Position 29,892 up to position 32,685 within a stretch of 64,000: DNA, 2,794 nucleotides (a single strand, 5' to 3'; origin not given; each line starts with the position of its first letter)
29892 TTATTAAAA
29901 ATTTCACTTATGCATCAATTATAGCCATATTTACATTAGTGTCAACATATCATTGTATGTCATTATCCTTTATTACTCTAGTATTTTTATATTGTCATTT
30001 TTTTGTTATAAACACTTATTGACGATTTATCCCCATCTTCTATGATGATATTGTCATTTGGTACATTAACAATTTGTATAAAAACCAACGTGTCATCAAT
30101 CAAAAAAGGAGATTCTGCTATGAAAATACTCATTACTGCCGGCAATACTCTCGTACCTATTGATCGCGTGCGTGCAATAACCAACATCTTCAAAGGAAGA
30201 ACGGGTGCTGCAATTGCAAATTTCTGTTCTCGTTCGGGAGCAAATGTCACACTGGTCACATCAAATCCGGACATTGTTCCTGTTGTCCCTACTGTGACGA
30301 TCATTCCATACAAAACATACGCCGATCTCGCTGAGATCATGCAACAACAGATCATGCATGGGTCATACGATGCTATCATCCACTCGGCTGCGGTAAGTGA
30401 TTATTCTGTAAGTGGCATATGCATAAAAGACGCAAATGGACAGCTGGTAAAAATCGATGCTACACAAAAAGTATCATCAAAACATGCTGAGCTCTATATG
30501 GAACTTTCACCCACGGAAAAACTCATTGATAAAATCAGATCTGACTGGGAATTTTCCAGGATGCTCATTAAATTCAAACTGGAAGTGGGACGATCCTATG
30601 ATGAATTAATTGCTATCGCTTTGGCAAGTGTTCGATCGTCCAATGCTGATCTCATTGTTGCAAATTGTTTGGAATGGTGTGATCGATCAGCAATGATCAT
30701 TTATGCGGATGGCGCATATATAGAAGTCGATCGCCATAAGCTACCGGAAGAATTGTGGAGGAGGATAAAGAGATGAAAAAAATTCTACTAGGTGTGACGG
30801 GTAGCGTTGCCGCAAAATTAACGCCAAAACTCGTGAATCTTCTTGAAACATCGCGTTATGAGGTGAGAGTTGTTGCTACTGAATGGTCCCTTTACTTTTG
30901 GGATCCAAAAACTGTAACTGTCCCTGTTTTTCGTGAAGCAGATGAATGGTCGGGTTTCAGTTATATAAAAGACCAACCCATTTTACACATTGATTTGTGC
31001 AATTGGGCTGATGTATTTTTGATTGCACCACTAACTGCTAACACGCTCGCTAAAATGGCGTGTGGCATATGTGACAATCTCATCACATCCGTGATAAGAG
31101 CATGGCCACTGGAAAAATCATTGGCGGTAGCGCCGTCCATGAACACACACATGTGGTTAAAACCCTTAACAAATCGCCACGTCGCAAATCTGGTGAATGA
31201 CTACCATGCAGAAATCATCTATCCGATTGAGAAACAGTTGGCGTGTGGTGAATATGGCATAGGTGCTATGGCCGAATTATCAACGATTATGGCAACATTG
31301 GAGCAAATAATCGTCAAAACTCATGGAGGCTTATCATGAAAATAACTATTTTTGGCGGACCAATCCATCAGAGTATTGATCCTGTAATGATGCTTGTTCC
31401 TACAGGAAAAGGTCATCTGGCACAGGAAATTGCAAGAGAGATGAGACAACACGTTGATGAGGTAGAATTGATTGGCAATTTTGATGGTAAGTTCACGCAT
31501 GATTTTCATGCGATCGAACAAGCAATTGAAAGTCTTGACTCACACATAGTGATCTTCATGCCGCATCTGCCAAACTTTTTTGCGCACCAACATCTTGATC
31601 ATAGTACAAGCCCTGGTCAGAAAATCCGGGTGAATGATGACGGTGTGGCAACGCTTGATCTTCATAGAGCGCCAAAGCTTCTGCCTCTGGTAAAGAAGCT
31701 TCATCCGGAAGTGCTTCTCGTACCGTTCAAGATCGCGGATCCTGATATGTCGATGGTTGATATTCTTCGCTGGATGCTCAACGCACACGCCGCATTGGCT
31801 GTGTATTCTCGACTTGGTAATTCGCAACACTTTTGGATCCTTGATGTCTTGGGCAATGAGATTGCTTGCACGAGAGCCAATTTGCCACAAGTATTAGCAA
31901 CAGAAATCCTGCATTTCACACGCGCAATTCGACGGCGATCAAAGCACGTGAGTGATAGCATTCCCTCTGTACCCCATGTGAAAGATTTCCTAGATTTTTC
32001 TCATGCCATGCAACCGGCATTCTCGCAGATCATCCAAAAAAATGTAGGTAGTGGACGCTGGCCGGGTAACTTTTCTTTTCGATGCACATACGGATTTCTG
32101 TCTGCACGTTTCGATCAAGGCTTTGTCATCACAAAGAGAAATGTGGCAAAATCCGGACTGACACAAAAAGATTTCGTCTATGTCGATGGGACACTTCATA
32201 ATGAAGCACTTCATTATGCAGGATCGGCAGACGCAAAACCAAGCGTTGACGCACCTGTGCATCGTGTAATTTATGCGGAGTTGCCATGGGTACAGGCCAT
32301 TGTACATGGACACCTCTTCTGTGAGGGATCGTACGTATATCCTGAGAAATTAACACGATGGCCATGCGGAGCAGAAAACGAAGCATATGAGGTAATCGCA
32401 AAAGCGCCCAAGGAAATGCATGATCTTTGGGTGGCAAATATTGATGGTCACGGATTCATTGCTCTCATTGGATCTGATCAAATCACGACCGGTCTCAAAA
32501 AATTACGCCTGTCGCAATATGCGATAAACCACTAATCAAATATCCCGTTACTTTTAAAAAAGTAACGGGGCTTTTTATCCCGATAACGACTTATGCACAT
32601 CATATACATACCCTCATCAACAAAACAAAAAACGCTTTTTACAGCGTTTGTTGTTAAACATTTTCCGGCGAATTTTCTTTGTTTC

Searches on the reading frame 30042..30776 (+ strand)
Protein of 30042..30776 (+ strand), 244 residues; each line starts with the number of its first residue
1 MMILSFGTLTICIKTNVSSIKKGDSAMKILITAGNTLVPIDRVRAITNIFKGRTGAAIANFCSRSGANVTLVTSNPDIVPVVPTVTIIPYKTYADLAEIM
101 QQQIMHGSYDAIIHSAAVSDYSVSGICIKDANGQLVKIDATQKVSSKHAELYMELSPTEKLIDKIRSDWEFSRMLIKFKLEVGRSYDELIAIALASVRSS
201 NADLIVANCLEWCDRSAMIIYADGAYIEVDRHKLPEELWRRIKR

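Call 48: search_protein_families(library=pfam, proteins=[window:30042-30776:+], max_evalue=0.001)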
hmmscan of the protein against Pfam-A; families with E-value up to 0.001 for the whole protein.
window:30042-30776:+ (244 aa): 1 family
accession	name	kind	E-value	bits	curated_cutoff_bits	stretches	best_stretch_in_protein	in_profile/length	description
PF04127.22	DFP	-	2.1e-29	103.1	22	1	27-210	4-169/186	DNA/pantothenate metabolism flavoprotein C-terminal domain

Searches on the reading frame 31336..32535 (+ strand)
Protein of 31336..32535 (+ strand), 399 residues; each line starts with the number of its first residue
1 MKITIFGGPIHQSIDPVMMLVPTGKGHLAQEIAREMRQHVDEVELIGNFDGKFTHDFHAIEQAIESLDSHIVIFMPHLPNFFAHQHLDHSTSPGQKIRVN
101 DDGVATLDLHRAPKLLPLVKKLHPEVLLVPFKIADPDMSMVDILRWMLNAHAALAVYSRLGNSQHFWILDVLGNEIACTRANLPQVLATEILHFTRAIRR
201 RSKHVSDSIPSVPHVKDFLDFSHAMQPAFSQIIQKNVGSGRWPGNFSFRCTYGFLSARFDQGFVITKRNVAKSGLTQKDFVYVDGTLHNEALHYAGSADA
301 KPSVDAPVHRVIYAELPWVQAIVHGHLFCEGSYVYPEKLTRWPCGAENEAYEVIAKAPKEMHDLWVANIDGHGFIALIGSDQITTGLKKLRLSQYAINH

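Call 47: search_protein_families(library=pfam, proteins=[window:31336-32535:+], max_evalue=0.001)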
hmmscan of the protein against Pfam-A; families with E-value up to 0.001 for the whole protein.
window:31336-32535:+ (399 aa): 1 family
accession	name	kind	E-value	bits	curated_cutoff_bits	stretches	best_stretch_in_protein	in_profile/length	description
PF00596.27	Aldolase_II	-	2e-11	44.6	22.2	1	250-326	18-91/183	Class II Aldolase and Adducin N-terminal domain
